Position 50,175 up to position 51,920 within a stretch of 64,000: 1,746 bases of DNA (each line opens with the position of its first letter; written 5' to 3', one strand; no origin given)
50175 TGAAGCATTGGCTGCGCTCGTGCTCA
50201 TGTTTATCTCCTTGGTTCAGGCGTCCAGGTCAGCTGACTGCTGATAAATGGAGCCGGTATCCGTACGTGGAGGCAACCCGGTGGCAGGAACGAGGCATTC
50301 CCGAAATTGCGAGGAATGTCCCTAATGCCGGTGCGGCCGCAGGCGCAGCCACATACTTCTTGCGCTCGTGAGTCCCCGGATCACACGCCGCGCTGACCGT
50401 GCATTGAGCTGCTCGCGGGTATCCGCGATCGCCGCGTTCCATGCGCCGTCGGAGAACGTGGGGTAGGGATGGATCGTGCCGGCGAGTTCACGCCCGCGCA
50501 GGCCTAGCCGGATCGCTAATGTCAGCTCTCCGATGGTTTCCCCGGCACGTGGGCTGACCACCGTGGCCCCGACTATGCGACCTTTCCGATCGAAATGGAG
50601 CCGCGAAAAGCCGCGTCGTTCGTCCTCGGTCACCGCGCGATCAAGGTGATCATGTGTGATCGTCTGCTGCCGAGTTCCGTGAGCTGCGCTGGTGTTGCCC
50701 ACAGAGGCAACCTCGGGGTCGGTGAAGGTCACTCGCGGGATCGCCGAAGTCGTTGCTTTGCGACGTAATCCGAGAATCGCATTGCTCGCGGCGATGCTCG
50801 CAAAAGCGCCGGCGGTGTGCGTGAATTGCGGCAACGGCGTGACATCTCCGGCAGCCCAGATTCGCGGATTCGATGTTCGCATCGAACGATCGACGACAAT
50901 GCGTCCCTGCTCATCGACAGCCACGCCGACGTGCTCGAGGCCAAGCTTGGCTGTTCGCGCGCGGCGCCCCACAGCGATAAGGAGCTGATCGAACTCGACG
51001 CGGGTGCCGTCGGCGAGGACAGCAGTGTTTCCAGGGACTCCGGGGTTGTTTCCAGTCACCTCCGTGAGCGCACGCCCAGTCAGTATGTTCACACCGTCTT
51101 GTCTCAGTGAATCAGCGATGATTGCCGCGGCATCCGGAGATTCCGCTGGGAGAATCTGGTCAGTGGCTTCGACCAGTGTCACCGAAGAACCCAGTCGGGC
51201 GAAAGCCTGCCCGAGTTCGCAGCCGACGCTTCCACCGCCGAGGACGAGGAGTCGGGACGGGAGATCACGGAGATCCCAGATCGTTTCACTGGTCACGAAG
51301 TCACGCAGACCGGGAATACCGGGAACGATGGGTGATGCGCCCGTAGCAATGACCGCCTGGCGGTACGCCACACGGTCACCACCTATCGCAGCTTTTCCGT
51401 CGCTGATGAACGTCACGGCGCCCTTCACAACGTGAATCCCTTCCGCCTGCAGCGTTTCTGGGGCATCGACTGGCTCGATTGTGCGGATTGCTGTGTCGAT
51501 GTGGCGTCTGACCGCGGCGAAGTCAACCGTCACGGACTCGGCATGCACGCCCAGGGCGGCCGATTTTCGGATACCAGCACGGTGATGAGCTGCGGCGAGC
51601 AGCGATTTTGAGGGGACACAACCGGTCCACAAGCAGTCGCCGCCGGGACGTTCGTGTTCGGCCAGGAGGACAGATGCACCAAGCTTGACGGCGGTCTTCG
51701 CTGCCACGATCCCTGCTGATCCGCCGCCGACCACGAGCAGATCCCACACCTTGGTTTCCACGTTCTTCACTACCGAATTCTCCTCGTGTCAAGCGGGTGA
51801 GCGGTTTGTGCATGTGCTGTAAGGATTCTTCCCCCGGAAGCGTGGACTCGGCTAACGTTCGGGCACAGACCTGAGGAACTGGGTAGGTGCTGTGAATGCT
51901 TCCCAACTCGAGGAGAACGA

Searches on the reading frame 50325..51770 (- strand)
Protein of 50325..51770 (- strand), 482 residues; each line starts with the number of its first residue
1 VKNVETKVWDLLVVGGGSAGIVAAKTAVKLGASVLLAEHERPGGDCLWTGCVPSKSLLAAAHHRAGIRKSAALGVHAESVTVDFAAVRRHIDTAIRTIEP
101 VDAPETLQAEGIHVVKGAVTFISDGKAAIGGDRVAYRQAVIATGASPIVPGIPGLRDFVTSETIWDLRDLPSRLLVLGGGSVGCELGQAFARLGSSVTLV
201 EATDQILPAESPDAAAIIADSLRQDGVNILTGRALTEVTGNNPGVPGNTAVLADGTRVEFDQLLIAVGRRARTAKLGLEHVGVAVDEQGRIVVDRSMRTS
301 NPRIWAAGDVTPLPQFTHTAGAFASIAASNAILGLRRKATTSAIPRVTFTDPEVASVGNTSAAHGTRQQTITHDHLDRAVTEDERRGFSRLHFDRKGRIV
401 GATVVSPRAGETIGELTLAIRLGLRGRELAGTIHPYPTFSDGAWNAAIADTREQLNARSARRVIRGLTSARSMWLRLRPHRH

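Call 60: search_protein_families(library=pfam, proteins=[window:50325-51770:-], max_evalue=0.01)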
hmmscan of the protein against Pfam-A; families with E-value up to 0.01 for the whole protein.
window:50325-51770:- (482 aa): 13 families
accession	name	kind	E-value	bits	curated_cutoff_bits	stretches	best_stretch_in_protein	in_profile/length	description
PF07992.20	Pyr_redox_2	-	8.4e-66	222.8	26.1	1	10-321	2-288/291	Pyridine nucleotide-disulphide oxidoreductase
PF00070.33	Pyr_redox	-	1.4e-22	80.4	22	1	173-244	1-72/82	Pyridine nucleotide-disulphide oxidoreductase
PF02852.28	Pyr_redox_dim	-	1.2e-20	74.2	25.3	1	344-445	1-108/110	Pyridine nucleotide-disulphide oxidoreductase, dimerisation domain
PF01134.28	GIDA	-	8.2e-11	42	22.1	1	10-145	1-150/391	Glucose inhibited division protein A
PF12831.13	FAD_oxidored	-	4.8e-08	33.1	27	1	10-41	1-32/416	FAD dependent oxidoreductase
PF13738.12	Pyr_redox_3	-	3.4e-07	30.3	30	1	137-308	126-305/305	Pyridine nucleotide-disulphide oxidoreductase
PF03486.20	HI0933_like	-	4.9e-07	29.9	50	1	10-42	2-34/244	HI0933-like protein Rossmann domain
PF01262.27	AlaDh_PNT_C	-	5.6e-07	29.6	23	1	11-38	31-58/214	Alanine dehydrogenase/PNT, C-terminal domain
PF13450.12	NAD_binding_8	-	2.5e-05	24.9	21.9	1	13-46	1-35/68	NAD(P)-binding Rossmann-like domain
PF01266.30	DAO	-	0.0012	18.9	27.9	0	174-221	2-49/353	FAD dependent oxidoreductase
PF05834.18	Lycopene_cycl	-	0.0023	17.5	23.4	0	174-207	2-37/380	Lycopene cyclase protein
PF00890.30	FAD_binding_2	-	0.0058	16.3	20.4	1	10-44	1-36/414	FAD binding domain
PF13241.12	NAD_binding_7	-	0.0063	17.5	22.1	0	172-203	8-39/104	Putative NAD(P)-binding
